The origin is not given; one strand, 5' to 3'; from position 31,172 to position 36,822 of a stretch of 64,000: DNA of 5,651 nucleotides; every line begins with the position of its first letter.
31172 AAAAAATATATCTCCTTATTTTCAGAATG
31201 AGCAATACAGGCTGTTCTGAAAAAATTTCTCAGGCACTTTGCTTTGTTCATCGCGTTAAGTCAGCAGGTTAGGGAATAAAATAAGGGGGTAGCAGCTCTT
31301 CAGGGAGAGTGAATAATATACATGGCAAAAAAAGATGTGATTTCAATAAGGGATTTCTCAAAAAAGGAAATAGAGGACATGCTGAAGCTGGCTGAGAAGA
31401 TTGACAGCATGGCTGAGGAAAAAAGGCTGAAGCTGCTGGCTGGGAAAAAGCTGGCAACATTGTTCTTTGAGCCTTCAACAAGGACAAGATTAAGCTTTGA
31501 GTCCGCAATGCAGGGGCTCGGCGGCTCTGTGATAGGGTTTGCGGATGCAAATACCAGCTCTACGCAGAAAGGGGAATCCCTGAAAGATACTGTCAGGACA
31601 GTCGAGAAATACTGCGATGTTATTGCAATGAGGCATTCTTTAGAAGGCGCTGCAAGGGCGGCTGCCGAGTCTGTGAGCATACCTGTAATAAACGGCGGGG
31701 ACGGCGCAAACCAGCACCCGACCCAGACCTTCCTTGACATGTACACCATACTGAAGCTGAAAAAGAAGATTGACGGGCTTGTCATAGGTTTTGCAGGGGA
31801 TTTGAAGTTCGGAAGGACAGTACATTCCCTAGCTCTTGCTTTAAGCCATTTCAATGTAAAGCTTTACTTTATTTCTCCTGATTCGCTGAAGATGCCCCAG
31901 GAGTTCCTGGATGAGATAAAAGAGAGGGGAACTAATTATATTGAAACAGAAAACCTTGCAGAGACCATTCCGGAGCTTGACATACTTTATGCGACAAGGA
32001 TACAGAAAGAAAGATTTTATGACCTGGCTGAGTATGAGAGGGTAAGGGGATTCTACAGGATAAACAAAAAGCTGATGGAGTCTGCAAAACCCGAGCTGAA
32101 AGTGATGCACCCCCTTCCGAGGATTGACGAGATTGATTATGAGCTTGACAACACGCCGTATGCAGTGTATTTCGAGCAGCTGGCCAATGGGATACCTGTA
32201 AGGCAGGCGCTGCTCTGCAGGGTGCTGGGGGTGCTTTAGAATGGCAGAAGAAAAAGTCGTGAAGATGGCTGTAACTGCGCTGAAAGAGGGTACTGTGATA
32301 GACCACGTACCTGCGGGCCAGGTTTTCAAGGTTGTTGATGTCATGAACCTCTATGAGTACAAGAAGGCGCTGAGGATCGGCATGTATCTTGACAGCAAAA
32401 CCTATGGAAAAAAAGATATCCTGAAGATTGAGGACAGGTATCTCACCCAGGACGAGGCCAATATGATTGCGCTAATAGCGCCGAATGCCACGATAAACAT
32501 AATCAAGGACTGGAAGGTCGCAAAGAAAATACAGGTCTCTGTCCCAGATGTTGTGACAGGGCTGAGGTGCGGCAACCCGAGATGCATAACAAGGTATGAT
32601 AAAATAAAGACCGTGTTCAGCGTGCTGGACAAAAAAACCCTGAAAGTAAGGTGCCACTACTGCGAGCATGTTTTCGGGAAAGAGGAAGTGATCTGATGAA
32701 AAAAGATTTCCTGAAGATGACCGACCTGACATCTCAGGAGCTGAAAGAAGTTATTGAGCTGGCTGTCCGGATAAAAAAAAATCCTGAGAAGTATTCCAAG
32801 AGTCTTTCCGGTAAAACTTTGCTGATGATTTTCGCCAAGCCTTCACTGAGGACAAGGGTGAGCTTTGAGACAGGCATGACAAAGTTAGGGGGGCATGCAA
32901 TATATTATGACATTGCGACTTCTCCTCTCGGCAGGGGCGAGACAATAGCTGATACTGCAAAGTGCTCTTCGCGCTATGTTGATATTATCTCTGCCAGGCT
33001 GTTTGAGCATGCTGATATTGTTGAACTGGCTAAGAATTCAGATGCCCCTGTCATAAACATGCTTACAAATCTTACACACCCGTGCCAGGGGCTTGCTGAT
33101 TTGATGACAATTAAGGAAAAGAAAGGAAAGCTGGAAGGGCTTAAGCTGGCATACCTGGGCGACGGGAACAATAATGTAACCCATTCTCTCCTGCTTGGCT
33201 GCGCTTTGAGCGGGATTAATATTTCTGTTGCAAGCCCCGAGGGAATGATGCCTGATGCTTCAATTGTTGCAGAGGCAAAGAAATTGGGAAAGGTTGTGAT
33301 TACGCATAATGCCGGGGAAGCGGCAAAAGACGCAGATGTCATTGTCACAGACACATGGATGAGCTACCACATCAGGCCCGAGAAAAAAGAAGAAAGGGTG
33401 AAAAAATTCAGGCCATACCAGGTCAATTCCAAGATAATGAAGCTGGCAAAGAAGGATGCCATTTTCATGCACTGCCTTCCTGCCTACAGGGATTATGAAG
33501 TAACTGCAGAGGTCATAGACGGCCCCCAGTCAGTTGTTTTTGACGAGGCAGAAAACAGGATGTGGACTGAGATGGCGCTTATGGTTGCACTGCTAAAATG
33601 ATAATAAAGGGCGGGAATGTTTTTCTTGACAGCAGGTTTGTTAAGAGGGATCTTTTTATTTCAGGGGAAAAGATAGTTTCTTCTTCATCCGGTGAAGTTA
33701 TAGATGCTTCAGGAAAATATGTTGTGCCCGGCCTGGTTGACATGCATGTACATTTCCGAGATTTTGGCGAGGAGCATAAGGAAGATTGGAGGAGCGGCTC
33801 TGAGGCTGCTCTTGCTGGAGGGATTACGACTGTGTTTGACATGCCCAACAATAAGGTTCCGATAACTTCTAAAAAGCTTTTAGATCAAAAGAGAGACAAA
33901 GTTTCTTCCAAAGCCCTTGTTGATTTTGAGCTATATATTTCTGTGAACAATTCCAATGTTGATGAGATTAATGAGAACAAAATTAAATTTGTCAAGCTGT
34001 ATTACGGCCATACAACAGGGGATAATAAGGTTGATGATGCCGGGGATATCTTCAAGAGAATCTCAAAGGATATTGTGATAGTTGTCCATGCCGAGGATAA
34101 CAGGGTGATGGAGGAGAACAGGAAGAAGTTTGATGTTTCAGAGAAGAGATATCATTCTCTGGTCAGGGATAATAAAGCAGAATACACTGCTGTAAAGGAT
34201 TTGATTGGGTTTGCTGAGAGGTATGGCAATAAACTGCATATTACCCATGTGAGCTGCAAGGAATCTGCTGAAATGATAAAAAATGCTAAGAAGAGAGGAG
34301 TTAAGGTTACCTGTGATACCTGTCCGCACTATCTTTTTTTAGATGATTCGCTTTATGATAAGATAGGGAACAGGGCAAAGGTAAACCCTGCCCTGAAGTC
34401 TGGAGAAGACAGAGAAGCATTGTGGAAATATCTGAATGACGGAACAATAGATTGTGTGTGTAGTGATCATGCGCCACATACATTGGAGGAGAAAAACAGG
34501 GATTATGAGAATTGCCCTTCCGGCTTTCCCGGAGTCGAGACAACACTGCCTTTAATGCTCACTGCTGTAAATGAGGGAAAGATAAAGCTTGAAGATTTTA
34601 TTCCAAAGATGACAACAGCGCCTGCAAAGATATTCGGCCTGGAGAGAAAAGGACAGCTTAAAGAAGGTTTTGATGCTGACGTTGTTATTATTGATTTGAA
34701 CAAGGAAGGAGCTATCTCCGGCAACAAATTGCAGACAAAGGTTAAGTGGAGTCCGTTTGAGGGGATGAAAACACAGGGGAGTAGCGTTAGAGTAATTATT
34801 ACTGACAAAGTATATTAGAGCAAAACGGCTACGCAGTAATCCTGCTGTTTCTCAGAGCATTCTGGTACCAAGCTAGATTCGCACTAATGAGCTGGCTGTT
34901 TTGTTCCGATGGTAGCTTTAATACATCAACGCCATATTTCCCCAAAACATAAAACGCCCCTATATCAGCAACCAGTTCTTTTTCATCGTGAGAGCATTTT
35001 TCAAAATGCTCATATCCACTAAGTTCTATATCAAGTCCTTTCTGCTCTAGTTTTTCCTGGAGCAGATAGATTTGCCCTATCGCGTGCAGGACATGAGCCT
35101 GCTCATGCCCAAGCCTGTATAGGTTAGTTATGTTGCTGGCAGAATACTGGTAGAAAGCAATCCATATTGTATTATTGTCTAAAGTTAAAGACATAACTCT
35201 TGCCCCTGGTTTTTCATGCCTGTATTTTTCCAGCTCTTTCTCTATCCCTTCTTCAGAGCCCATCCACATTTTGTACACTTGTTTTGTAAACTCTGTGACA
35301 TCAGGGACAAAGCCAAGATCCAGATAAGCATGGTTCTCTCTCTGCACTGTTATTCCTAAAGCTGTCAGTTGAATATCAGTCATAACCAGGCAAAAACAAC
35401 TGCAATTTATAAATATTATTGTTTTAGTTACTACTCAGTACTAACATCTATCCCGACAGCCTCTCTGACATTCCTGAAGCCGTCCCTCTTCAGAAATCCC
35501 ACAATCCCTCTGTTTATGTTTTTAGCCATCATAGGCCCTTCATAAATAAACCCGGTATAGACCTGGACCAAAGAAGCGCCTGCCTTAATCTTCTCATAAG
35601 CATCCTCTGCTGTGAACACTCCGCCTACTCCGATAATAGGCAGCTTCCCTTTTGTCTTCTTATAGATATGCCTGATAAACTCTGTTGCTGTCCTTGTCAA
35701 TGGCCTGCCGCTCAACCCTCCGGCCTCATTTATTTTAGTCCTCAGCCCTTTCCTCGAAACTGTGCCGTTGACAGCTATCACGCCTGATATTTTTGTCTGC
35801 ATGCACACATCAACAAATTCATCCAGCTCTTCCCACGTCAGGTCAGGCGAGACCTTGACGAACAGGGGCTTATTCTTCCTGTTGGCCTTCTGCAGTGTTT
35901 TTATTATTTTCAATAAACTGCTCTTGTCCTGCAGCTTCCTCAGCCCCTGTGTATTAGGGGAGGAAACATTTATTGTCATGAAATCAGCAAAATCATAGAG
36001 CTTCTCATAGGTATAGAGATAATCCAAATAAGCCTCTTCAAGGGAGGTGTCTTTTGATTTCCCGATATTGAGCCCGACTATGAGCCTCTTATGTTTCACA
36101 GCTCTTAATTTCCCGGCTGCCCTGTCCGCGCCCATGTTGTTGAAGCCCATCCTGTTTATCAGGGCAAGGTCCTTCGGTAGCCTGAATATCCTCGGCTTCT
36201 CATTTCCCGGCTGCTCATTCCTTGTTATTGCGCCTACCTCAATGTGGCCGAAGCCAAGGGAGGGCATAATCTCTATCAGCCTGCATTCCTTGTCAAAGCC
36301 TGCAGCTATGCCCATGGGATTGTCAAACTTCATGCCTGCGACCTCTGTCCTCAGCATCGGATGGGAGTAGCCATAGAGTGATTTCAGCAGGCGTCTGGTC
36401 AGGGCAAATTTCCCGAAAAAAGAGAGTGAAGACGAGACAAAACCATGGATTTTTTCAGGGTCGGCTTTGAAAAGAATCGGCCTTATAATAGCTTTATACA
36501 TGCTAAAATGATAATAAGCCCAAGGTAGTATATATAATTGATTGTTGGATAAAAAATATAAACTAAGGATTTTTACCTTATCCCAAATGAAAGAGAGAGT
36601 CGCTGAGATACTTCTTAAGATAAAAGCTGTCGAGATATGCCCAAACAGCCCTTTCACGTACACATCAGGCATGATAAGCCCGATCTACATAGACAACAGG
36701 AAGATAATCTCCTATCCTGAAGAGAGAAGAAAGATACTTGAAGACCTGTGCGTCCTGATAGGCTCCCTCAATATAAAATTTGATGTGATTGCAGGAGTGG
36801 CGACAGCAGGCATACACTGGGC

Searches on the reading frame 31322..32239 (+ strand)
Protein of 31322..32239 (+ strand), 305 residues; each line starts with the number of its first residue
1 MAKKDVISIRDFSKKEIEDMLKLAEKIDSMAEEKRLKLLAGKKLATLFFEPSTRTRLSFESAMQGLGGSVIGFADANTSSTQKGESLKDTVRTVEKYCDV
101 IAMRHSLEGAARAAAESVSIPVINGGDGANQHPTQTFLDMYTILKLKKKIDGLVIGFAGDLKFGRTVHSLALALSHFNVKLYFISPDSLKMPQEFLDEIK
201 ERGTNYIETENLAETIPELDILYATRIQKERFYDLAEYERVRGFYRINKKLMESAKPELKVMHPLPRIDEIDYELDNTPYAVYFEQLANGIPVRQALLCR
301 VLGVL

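Call 21: search_protein_families(library=pfam, proteins=[window:31322-32239:+], max_evalue=0.00001)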
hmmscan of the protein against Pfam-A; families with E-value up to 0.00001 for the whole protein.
window:31322-32239:+ (305 aa): 2 families
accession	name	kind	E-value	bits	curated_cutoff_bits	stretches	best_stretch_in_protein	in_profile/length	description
PF02729.26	OTCace_N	-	2.2e-49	167.8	29.9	1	4-144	1-147/148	Aspartate/ornithine carbamoyltransferase, carbamoyl-P binding domain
PF00185.30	OTCace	-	8.6e-31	107.5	29.4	1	152-299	2-155/157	Aspartate/ornithine carbamoyltransferase, Asp/Orn binding domain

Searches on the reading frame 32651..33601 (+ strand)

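Call 21: search_protein_families(library=pfam, proteins=[window:32651-33601:+], max_evalue=0.00001)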
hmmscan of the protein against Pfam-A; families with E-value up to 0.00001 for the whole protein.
window:32651-33601:+ (316 aa): 2 families
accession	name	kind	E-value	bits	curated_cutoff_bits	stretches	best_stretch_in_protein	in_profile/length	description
PF00185.30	OTCace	-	2.5e-57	193.8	29.4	1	162-313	1-156/157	Aspartate/ornithine carbamoyltransferase, Asp/Orn binding domain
PF02729.26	OTCace_N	-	8.4e-47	159.4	29.9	1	18-156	1-148/148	Aspartate/ornithine carbamoyltransferase, carbamoyl-P binding domain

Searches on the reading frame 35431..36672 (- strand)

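Call 57: search_protein_families(library=pfam, proteins=[window:35431-36672:-], max_evalue=0.00001)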
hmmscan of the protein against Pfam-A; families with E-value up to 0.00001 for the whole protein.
window:35431-36672:- (413 aa): 1 family
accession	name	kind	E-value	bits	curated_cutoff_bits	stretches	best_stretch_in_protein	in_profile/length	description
PF01180.27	DHO_dh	-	6.5e-89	298.4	27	1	106-391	1-288/291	Dihydroorotate dehydrogenase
